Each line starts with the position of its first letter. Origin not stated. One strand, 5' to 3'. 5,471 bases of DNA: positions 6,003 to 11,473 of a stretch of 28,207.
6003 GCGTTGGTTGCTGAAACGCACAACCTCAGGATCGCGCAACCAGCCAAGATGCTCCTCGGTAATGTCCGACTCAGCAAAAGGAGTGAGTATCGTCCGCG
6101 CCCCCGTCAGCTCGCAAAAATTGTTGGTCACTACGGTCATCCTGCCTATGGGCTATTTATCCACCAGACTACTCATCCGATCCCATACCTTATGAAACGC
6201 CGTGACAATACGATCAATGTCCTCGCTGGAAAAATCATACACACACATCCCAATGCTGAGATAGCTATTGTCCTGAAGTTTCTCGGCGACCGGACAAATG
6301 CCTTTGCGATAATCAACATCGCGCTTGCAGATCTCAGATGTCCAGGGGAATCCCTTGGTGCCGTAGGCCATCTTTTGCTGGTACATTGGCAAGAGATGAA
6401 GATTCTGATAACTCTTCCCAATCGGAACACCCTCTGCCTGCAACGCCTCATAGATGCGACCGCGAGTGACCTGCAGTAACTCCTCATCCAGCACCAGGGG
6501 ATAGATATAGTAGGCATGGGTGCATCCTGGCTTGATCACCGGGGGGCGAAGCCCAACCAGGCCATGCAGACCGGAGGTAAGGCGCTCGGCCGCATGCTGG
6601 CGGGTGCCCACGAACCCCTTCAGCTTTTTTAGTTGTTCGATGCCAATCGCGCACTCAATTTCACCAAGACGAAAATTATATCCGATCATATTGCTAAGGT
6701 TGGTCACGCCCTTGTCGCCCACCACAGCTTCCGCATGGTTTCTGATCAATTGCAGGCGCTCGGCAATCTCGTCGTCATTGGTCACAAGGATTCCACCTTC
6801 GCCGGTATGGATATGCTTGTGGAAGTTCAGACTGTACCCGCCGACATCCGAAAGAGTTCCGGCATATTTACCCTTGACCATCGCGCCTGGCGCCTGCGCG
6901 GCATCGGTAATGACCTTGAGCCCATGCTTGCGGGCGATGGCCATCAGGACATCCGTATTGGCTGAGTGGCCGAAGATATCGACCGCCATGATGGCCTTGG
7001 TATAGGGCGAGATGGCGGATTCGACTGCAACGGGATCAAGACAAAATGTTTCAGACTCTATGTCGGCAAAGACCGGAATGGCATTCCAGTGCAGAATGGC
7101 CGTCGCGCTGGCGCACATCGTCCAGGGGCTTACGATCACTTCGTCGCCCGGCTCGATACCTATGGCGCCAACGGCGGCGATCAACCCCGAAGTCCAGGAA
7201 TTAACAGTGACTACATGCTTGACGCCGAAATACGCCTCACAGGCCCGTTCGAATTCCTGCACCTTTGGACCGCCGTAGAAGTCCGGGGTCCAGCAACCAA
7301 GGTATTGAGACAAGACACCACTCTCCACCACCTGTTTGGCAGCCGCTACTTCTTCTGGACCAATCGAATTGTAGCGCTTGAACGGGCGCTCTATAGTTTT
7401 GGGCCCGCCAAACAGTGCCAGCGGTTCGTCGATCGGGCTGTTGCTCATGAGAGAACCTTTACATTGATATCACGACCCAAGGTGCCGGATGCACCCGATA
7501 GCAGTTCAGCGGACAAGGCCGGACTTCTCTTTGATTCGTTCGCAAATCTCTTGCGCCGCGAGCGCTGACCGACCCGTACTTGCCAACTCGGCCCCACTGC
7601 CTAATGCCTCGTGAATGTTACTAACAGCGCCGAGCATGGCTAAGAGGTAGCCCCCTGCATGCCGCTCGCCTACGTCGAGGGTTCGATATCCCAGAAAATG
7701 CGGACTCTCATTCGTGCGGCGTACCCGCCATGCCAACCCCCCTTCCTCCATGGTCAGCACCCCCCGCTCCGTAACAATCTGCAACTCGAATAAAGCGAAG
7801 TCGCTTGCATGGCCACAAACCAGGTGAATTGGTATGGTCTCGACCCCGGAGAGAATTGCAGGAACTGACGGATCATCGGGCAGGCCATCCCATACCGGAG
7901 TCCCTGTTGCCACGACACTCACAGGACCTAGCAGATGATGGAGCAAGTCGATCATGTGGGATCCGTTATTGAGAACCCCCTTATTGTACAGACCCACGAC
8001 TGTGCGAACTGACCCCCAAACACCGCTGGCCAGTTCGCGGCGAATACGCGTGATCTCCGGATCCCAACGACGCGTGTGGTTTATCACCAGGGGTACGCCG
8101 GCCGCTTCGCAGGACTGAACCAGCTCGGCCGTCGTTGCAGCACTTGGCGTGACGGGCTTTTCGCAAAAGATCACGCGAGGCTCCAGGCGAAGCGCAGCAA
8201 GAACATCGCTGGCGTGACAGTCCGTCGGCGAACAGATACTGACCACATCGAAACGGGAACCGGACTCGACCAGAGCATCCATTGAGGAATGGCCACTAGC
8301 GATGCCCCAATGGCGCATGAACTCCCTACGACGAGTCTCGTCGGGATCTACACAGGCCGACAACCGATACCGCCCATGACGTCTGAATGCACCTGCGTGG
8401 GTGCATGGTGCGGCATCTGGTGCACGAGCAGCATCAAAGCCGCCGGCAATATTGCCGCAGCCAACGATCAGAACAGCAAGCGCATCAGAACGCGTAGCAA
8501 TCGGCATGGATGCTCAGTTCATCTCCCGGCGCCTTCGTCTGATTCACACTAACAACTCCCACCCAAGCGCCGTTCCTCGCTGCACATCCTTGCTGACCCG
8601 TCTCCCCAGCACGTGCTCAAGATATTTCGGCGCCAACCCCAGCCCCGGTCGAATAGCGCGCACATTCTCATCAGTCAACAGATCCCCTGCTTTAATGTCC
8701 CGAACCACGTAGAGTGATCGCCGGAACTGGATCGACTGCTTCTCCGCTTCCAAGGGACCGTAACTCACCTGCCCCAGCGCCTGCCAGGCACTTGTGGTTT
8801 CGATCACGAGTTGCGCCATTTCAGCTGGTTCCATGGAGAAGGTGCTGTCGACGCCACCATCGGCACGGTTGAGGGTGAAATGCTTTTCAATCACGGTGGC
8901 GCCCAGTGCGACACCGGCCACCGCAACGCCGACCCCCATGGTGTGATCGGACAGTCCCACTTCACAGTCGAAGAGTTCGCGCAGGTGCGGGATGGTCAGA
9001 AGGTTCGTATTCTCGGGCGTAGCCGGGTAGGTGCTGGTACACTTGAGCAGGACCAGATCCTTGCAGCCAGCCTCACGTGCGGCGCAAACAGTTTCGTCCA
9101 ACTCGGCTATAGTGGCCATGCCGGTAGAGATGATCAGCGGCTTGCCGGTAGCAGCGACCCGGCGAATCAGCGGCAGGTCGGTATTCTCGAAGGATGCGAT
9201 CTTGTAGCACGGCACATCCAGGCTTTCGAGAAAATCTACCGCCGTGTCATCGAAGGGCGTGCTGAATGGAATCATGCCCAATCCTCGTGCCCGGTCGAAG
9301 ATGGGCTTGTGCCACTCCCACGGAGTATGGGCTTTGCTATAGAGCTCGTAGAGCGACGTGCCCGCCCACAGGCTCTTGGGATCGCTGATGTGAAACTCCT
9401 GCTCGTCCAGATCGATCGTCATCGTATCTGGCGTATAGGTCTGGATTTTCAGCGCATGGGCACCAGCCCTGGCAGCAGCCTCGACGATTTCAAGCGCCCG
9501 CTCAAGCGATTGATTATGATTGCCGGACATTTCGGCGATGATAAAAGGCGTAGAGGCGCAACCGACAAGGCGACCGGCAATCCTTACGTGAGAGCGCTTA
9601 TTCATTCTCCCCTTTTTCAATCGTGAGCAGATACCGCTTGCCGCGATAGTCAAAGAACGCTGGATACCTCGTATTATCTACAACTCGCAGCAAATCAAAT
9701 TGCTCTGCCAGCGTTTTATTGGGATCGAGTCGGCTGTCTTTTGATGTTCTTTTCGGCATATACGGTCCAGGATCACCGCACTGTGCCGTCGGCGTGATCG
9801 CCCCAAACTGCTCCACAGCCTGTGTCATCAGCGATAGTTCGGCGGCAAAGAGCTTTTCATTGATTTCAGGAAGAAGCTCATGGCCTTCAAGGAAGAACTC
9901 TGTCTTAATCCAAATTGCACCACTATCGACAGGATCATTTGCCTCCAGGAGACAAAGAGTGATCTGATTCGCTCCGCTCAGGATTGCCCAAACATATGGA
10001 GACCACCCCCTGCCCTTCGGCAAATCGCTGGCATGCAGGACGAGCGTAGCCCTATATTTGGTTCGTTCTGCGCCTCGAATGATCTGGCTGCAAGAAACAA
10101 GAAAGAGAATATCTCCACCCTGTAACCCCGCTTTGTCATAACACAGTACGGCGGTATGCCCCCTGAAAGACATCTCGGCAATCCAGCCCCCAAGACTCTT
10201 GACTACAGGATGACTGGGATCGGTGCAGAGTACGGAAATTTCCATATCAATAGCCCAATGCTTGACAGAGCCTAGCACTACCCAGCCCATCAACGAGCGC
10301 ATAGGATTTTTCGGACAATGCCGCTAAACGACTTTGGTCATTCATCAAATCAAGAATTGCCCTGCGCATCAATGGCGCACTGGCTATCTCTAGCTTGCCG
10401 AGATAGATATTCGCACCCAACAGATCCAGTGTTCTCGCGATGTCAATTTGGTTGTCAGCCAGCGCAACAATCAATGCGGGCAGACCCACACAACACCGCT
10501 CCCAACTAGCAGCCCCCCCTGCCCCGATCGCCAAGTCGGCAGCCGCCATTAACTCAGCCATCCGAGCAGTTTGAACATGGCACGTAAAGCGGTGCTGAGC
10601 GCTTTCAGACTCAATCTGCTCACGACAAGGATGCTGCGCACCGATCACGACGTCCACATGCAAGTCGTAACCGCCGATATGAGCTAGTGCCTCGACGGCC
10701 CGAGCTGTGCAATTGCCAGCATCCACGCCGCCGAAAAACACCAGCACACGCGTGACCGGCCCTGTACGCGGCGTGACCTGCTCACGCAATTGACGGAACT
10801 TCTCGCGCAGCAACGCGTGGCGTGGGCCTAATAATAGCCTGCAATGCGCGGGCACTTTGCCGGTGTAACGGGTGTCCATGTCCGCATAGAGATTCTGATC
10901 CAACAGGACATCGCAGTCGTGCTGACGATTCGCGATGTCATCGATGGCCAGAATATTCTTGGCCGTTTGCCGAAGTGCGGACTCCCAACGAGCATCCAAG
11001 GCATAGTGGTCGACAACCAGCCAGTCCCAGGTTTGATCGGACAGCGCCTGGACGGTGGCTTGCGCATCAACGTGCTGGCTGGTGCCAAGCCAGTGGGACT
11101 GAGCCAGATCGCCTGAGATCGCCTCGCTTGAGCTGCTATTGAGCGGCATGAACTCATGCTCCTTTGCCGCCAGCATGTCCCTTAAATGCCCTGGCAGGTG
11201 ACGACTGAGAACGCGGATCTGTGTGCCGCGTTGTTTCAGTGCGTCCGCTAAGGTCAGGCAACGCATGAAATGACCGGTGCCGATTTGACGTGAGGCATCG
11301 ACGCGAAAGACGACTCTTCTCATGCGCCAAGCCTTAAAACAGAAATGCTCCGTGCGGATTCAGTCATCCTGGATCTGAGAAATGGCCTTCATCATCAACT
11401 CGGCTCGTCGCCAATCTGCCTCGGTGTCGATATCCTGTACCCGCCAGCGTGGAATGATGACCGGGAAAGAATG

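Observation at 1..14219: Pseudaminic acid pathway fused to an unusually long tailoring line: candidate route to an undescribed nonulosonic acid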

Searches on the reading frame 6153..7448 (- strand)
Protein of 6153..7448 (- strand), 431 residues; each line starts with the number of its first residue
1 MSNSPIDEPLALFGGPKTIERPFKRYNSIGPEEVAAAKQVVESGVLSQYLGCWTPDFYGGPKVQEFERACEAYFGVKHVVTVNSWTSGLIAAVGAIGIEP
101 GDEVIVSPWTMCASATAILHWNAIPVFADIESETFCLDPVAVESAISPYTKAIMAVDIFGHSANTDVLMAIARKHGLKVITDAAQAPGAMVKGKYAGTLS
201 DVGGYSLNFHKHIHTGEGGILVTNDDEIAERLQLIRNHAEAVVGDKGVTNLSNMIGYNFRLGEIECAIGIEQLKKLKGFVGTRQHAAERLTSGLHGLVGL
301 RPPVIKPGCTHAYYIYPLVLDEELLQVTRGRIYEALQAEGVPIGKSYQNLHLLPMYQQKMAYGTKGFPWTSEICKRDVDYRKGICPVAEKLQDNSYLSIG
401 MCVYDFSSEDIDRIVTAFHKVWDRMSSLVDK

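Call 3: search_protein_families(library=pfam, proteins=[window:6153-7448:-])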
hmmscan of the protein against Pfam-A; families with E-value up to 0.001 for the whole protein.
window:6153-7448:- (431 aa): 2 families
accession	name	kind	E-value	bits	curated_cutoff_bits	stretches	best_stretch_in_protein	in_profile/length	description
PF01041.23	DegT_DnrJ_EryC1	-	1.6e-90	304.3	19.8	1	59-377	22-338/360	DegT/DnrJ/EryC1/StrS aminotransferase family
PF01212.27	Beta_elim_lyase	-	7.6e-06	25.9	27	1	60-243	31-231/288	Beta-eliminating lyase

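Call 5: search_protein_families(library=ncbifam, proteins=[window:6153-7448:-], max_evalue=0.01)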
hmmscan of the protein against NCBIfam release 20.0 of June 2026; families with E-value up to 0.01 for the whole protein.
window:6153-7448:- (431 aa): 17 families
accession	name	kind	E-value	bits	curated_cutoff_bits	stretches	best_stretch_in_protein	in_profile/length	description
TIGR03588.1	PseC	equivalog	1.3e-66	225.1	423.5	1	59-368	28-346/380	UDP-4-amino-4,6-dideoxy-N-acetyl-beta-L-altrosamine transaminase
TIGR04181.1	NHT_00031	hypoth_equivalog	9.2e-59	199.1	420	1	60-362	29-341/359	LegC family aminotransferase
NF008658.2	PRK11658.1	equivalog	5.2e-49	166.9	631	1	23-361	7-338/379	UDP-4-amino-4-deoxy-L-arabinose aminotransferase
NF008687.0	PRK11706.1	equivalog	1.1e-42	146.1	375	1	66-361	36-334/375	dTDP-4-amino-4,6-dideoxygalactose transaminase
TIGR04427.1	PLP_DesI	equivalog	1.4e-42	146.2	650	1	10-356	8-340/390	dTDP-4-dehydro-6-deoxyglucose aminotransferase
NF011936.0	PRK15407.1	equivalog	1.9e-39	135.6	423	2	60-247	64-259/440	lipopolysaccharide biosynthesis protein RfbH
TIGR02379.1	ECA_wecE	subfamily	1.3e-34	119.6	434.85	1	65-350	31-324/376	dTDP-4-amino-4,6-dideoxy-D-glucose transaminase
NF004770.0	PRK06108.1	subfamily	5.8e-05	22.1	422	1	73-183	93-210/396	pyridoxal phosphate-dependent aminotransferase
NF009079.0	PRK12414.1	subfamily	0.00033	19.8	481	1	73-157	87-170/384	methionine aminotransferase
NF041364.1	GntC_guanitoxin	equivalog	0.0016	17.4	415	1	86-182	69-173/356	guanitoxin biosynthesis PLP-dependent (S)-gamma-hydroxy-L-arginine cyclodehydratase GntC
NF006488.0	PRK08912.1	equivalog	0.0019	17.2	498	1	80-155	90-165/387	aminotransferase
NF004975.0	PRK06348.1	equivalog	0.0026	16.8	549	1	66-154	79-167/384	pyridoxal phosphate-dependent aminotransferase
NF004621.0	PRK05957.1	equivalog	0.0043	15.8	498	1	80-156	94-167/389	pyridoxal phosphate-dependent aminotransferase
NF005871.0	PRK07811.1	equivalog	0.0047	15.5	513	1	79-244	76-243/389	cystathionine gamma-synthase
NF005816.0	PRK07682.1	equivalog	0.0066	15.1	620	1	80-183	95-203/390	aminotransferase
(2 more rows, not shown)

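Call 32: search_solved_structures(query=window:6153-7448:-, max_evalue=1e-30)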
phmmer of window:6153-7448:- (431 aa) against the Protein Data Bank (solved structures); distinct sequences matched with E-value up to 1e-30: 34.
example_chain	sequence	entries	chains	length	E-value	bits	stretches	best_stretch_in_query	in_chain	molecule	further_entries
8gyh_B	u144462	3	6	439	2.5e-53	184.8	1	10-422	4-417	DegT/DnrJ/EryC1/StrS family aminotransferase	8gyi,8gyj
3bn1_A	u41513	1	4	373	1.8e-52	182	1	60-358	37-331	Perosamine synthetase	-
3dr7_A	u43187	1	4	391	2e-52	181.9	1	60-358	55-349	Putative perosamine synthetase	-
3dr4_A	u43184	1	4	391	1.3e-51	179.2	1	60-358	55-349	Putative perosamine synthetase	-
5w70_A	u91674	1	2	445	4.5e-49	170.8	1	11-357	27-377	L-glutamine:2-deoxy-scyllo-inosose aminotransferase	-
5k8b_A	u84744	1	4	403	2.4e-45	158.5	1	28-284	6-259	8-amino-3,8-dideoxy-alpha-D-manno-octulosonate transaminase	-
2c7t_A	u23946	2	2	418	3.1e-45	158.2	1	63-393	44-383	GLUTAMINE-2-DEOXY-SCYLLO-INOSOSE AMINOTRANSFERASE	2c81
5w71_A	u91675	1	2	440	3.2e-45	158.1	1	62-393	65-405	L-glutamine:2-deoxy-scyllo-inosose aminotransferase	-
7b0m_AAA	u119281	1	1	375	6.7e-45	157.1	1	60-356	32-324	Sugar aminotransferase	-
7b0d_A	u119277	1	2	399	9.2e-43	150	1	57-375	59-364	Glutamine--scyllo-inositol transaminase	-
2oga_A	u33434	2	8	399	7e-42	147.1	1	58-341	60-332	Transaminase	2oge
8sng_A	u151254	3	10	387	1e-40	143.2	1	22-361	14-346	UDP-4-amino-4-deoxy-L-arabinose--oxoglutarate aminotransferase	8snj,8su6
1mdo_A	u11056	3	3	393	2.2e-40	142.1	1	22-374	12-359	ArnB aminotransferase | UDP-4-amino-4-deoxy-L-arabinose--oxoglutarate aminotransferase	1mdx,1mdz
4lc3_A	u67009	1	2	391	7.4e-40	140.4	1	59-359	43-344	Putative UDP-4-amino-4-deoxy-l-arabinose--oxoglutarate aminotransferase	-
4oca_A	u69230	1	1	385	1.8e-39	139.2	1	22-374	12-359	UDP-4-amino-4-deoxy-L-arabinose--oxoglutarate aminotransferase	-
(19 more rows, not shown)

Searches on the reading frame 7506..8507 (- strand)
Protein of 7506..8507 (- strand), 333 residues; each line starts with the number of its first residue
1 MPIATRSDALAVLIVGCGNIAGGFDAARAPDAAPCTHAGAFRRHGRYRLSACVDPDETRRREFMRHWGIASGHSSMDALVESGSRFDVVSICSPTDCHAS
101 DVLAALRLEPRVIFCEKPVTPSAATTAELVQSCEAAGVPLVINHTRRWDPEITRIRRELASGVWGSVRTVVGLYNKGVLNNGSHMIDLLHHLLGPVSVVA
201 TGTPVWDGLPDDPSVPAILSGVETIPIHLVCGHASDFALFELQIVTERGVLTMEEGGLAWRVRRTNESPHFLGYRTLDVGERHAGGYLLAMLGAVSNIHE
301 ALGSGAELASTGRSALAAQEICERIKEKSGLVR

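Call 3: search_protein_families(library=pfam, proteins=[window:7506-8507:-])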
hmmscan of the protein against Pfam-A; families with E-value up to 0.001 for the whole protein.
window:7506-8507:- (333 aa): 2 families
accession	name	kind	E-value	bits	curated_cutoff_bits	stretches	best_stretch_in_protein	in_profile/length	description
PF01408.29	GFO_IDH_MocA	-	4.6e-16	60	24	1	12-144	3-120/120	Oxidoreductase family, NAD-binding Rossmann fold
PF02894.22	GFO_IDH_MocA_C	-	6.9e-05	23.2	22.9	0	179-328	44-209/218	Oxidoreductase family, C-terminal alpha/beta domain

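Call 5: search_protein_families(library=ncbifam, proteins=[window:7506-8507:-], max_evalue=0.01)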
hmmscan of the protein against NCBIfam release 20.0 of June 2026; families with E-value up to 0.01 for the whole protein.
window:7506-8507:- (333 aa): 7 families
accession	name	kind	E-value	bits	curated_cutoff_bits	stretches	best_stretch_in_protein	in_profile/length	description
TIGR04380.1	myo_inos_iolG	equivalog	1e-19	70.6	355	1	36-170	15-148/330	inositol 2-dehydrogenase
NF040723.1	UDP-GlcNAcDh_Arch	equivalog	5.5e-12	45.8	450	1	47-178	25-156/302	UDP-N-acetylglucosamine 3-dehydrogenase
NF041392.1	XylDh_Gfo6_Halo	equivalog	5.6e-12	45.1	350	1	84-179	81-175/350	D-xylose 1-dehydrogenase Gfo6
NF052479.1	LevoglcsnDh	equivalog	3e-10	39.3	650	1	51-174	40-161/386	levoglucosan dehydrogenase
NF008607.0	PRK11579.1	subfamily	7.1e-07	28.5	330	1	74-169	54-147/346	oxidoreductase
NF052679.1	InsChiInosDhIolG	equivalog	1.4e-05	24.3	540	1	77-162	59-143/343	bifunctional inositol 2-dehydrogenase/D-chiro-inositol 1-dehydrogenase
NF007574.0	PRK10206.1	equivalog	0.0033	16.5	352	1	76-170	57-149/345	oxidoreductase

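Call 31: search_solved_structures(query=window:7506-8507:-, max_evalue=0.00001)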
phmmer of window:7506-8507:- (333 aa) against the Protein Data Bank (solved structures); distinct sequences matched with E-value up to 0.00001: 16.
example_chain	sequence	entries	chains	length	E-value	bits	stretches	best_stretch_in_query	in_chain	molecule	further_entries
4hkt_A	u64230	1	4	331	5.1e-10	42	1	75-170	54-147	Inositol 2-dehydrogenase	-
3moi_A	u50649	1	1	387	1.5e-09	40.5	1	37-167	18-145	Probable dehydrogenase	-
6o15_A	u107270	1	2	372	3.3e-09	39.3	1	44-168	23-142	Uncharacterized oxidoreductase YjhC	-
3ezy_A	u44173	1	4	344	4e-09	39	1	49-166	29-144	Dehydrogenase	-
8w9s_A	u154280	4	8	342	1e-08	37.7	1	53-165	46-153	NADH-dependent dihydrogenase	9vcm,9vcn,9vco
7wzd_A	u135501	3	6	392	2.5e-08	36.4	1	43-173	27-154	4,5-dihydroxyphthalate dehydrogenase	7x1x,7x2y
5uhw_A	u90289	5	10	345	5.5e-08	35.3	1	49-165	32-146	Oxidoreductase protein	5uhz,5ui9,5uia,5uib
9m37_A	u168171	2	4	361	4.8e-07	32.2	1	88-172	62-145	P581a DgpA2 and isoorientin complex structure | Gfo/Idh/MocA family protein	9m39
3db2_A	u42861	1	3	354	5.6e-07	32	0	38-173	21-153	putative NADPH-dependent oxidoreductase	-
4fb5_A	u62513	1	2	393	6e-07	31.9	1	75-169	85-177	Probable oxidoreductase protein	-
4h3v_A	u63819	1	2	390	9.4e-07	31.2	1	86-174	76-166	Oxidoreductase domain protein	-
3gdo_A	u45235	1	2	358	1.1e-06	31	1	83-176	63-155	Uncharacterized oxidoreductase yvaA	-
3gfg_A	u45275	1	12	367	1.2e-06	30.9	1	83-176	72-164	Uncharacterized oxidoreductase yvaA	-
5a02_A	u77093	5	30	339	3.3e-06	29.5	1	47-172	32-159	ALDOSE-ALDOSE OXIDOREDUCTASE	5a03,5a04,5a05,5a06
4gqa_A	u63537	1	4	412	4.2e-06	29.1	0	45-181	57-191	NAD binding Oxidoreductase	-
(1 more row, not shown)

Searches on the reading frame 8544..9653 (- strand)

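Call 3: search_protein_families(library=pfam, proteins=[window:8544-9653:-])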
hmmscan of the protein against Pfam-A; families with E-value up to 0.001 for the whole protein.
window:8544-9653:- (369 aa): 2 families
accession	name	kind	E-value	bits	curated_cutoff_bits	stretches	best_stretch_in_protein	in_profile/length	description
PF03102.20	NeuB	-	2.7e-87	292.6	22.1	1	56-296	1-239/241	NeuB family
PF08666.17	SAF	-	3.4e-11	44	21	1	311-368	1-62/63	SAF domain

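Call 5: search_protein_families(library=ncbifam, proteins=[window:8544-9653:-], max_evalue=0.01)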
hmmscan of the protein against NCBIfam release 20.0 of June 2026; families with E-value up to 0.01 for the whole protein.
window:8544-9653:- (369 aa): 2 families
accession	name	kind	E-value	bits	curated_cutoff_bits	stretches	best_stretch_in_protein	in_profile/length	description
TIGR03586.1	PseI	equivalog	2.9e-153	509.8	340.25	1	36-363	2-327/327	pseudaminic acid synthase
TIGR03569.1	NeuB_NnaB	equivalog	4.2e-86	289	399.65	1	36-362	1-328/329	N-acetylneuraminate synthase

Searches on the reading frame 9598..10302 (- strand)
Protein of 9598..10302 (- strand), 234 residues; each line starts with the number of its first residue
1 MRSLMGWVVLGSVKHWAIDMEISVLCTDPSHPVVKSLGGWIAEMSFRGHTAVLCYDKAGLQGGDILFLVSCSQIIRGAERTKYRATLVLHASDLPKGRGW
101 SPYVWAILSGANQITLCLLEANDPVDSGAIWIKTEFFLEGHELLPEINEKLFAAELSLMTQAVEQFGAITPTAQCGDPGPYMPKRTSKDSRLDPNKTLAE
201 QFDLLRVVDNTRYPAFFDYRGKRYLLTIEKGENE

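Call 3: search_protein_families(library=pfam, proteins=[window:9598-10302:-])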
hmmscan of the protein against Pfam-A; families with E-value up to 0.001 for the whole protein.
window:9598-10302:- (234 aa): 1 family
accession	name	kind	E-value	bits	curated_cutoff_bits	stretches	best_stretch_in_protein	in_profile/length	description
PF00551.24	Formyl_trans_N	-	1.6e-06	28.5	26.1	1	63-163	80-181/181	Formyl transferase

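Call 5: search_protein_families(library=ncbifam, proteins=[window:9598-10302:-], max_evalue=0.01)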
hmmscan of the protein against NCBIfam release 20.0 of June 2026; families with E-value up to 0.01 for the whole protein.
window:9598-10302:- (234 aa): 4 families
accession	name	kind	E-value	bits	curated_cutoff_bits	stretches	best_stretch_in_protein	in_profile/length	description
NF005414.0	PRK06988.1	equivalog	7.6e-13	48.1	316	1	84-227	100-245/311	formyltransferase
NF005998.1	PRK08125.1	equivalog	1.2e-11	43.8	777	1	85-226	99-241/649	bifunctional UDP-4-amino-4-deoxy-L-arabinose formyltransferase/UDP-glucuronic acid oxidase ArnA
TIGR00460.1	fmt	equivalog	2.2e-10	40.1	201.5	1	64-208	81-228/315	methionyl-tRNA formyltransferase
NF005755.0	PRK07579.1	equivalog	2.1e-05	24.5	238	1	89-223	91-230/245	dTDP-4-amino-4,6-dideoxyglucose formyltransferase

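Call 74: search_solved_structures(query=window:9598-10302:-, max_evalue=0.01, show_alignments=1)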
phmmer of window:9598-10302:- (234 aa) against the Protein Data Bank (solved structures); distinct sequences matched with E-value up to 0.01: 22.
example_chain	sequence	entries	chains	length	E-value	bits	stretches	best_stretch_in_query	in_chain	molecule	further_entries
1zgh_A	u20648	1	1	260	7.9e-08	35.2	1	85-223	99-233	Methionyl-tRNA formyltransferase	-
6pih_A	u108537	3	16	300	7.4e-07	32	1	86-223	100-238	Bifunctional polymyxin resistance protein ArnA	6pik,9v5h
1yrw_A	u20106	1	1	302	7.5e-07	32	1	86-223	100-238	protein ArnA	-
2bln_A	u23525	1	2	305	7.7e-07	32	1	86-223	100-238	PROTEIN YFBG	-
5j63_A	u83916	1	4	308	7.9e-07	31.9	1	86-223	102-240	Bifunctional polymyxin resistance protein ArnA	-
3tqq_A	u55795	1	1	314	1.4e-06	31.1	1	61-211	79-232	Methionyl-tRNA formyltransferase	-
1z7e_A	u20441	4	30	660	4.4e-06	29.5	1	86-223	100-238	protein ArnA | Bifunctional polymyxin resistance protein ArnA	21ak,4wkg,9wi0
4iqf_A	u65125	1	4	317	4.1e-05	26.3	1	64-206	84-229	Methionyl-tRNA formyltransferase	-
4yfv_A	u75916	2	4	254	7.8e-05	25.4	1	67-228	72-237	VioF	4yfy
4qpd_A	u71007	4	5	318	0.00011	24.9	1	53-198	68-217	10-formyltetrahydrofolate dehydrogenase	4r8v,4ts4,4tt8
4qpc_A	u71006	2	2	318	0.00027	23.7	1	53-166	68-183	10-formyltetrahydrofolate dehydrogenase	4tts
5uij_A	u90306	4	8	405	0.00029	23.5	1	74-164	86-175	Formyltransferase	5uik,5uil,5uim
8gjh_A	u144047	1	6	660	0.00032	23.4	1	87-223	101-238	Bifunctional polymyxin resistance protein ArnA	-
5uin_A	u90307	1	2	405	0.00064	22.4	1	74-164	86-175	Formyltransferase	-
1s3i_A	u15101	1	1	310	0.0015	21.2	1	60-168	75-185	10-formyltetrahydrofolate dehydrogenase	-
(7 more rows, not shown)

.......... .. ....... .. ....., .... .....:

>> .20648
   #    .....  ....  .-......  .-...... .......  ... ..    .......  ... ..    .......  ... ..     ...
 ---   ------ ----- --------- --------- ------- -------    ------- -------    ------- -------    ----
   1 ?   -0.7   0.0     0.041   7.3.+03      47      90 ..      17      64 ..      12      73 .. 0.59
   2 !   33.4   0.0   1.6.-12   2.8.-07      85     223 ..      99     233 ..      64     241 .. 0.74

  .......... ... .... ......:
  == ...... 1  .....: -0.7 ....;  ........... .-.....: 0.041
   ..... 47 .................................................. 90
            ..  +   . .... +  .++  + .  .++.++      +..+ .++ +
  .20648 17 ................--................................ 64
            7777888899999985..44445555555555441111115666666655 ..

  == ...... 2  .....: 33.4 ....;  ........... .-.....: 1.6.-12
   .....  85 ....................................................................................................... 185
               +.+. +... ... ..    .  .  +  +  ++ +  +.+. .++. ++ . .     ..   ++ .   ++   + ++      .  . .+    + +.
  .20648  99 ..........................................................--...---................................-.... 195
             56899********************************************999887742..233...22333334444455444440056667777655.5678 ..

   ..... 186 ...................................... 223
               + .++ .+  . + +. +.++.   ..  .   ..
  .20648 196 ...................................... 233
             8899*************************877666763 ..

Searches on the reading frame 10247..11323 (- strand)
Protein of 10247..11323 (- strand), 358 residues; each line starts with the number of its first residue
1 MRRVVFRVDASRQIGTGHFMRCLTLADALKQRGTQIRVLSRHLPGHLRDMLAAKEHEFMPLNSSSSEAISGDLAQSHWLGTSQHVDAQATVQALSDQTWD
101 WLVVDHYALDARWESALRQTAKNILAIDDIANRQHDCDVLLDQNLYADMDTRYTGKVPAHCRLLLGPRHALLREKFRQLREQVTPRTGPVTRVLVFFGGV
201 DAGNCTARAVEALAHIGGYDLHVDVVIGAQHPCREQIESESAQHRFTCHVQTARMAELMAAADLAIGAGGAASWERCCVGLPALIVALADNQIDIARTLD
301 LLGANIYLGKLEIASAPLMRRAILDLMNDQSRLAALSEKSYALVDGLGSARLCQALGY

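Call 3: search_protein_families(library=pfam, proteins=[window:10247-11323:-])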
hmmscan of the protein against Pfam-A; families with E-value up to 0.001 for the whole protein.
window:10247-11323:- (358 aa): 1 family
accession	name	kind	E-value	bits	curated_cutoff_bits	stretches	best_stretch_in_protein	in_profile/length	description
PF04101.22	Glyco_tran_28_C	-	1.1e-06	29.3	22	1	195-340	4-154/166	Glycosyltransferase family 28 C-terminal domain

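Call 5: search_protein_families(library=ncbifam, proteins=[window:10247-11323:-], max_evalue=0.01)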
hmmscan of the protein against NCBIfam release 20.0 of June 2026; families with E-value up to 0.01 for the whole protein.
window:10247-11323:- (358 aa): 3 families
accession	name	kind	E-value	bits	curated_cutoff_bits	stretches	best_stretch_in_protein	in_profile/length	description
TIGR03590.1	PseG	equivalog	2.6e-92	309.4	153.55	1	3-298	2-279/280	UDP-2,4-diacetamido-2,4,6-trideoxy-beta-L-altropyranose hydrolase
TIGR01133.1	murG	equivalog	1.3e-09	37.5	250.25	1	197-355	189-352/353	undecaprenyldiphospho-muramoylpentapeptide beta-N-acetylglucosaminyltransferase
TIGR01426.2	MGT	subfamily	0.0012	17.9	260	1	257-337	288-368/393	macrolide family glycosyltransferase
